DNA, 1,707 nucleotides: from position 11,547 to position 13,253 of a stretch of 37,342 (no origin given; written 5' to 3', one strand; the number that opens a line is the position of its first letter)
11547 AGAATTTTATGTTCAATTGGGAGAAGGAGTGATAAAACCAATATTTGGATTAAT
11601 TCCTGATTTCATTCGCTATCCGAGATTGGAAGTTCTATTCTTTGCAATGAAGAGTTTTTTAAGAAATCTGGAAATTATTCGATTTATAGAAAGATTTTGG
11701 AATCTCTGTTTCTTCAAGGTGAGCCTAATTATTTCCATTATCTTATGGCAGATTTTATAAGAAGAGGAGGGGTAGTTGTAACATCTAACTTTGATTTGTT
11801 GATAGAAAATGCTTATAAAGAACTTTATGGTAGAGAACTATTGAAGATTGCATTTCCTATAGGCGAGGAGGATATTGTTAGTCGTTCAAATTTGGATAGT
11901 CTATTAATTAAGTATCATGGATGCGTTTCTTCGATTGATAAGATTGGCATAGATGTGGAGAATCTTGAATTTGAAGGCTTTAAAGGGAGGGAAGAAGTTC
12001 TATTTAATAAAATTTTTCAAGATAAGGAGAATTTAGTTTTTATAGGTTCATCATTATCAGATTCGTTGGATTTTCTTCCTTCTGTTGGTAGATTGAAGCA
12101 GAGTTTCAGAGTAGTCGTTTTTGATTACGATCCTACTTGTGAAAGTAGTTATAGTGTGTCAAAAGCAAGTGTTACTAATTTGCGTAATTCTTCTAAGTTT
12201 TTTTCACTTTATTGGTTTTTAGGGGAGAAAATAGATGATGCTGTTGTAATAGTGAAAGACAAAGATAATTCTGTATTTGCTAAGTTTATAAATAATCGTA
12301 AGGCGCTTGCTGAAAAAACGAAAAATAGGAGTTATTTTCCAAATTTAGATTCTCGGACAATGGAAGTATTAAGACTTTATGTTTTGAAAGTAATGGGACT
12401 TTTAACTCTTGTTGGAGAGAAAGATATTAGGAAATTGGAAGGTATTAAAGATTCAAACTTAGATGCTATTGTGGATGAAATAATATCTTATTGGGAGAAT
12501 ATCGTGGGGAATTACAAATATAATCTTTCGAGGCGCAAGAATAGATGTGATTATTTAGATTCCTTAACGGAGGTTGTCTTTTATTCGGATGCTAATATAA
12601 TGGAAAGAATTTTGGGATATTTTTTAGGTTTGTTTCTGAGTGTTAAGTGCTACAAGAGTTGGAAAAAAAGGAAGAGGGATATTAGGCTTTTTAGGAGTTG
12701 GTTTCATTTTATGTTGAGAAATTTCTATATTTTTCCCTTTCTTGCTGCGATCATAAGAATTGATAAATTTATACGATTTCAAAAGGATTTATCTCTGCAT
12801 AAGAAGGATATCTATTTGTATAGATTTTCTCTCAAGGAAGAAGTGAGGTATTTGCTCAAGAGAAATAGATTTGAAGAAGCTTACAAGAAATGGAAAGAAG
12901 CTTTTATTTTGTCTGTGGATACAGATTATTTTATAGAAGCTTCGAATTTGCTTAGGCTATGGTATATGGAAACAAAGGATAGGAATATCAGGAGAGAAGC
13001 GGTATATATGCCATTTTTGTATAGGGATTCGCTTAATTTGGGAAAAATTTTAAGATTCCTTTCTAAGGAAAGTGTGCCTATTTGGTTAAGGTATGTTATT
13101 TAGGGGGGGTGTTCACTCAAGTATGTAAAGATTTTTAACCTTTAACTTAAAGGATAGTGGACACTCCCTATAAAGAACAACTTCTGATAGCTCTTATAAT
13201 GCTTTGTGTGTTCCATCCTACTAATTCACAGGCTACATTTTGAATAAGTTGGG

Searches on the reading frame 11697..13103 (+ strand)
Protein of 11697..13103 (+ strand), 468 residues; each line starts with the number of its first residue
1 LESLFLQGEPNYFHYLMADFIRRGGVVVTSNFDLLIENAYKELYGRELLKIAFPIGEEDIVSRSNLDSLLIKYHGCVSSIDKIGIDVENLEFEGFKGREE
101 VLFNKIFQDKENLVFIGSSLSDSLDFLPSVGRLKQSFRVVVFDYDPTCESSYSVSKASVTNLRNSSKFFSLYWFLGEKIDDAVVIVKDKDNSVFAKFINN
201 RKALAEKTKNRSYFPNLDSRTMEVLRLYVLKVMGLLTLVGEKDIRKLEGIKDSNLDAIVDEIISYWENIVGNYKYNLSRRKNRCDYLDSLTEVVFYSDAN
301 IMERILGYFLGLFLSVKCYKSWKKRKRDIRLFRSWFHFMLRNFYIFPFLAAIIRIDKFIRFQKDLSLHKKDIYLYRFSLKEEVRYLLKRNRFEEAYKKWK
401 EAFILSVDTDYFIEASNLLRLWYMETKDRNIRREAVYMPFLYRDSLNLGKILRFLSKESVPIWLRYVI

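Call 3: search_protein_families(library=pfam, proteins=[window:11697-13103:+], max_evalue=0.1)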
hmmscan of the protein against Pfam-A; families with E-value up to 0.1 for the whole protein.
window:11697-13103:+ (468 aa): 2 families
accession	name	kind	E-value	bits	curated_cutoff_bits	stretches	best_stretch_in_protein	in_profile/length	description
PF13289.12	SIR2_2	-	5.2e-06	27.1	24.5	1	26-123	2-96/141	SIR2-like domain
PF05050.19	Methyltransf_21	-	0.024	15.2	22.7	1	57-105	93-138/173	Methyltransferase FkbM domain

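Call 4: search_protein_families(library=padloc, proteins=[window:11697-13103:+], max_evalue=0.1)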
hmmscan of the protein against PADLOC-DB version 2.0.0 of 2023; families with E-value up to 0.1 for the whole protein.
window:11697-13103:+ (468 aa): 3 families
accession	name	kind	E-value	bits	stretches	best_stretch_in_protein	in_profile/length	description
PDLC00407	ThsA1|ThsA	-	0.0012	15.6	1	29-122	108-198/478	STALD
PDLC02401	Aga_SIR2-PNTD1-PNTD2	-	0.0051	13.7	1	5-52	72-121/524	Class I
PDLC05061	PDC-S65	-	0.016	12.5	1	13-42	126-157/592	-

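Call 9: search_protein_families(library=ncbifam, proteins=[window:11697-13103:+], max_evalue=0.1)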
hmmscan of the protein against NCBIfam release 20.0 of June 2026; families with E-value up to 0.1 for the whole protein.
window:11697-13103:+ (468 aa): 0 families
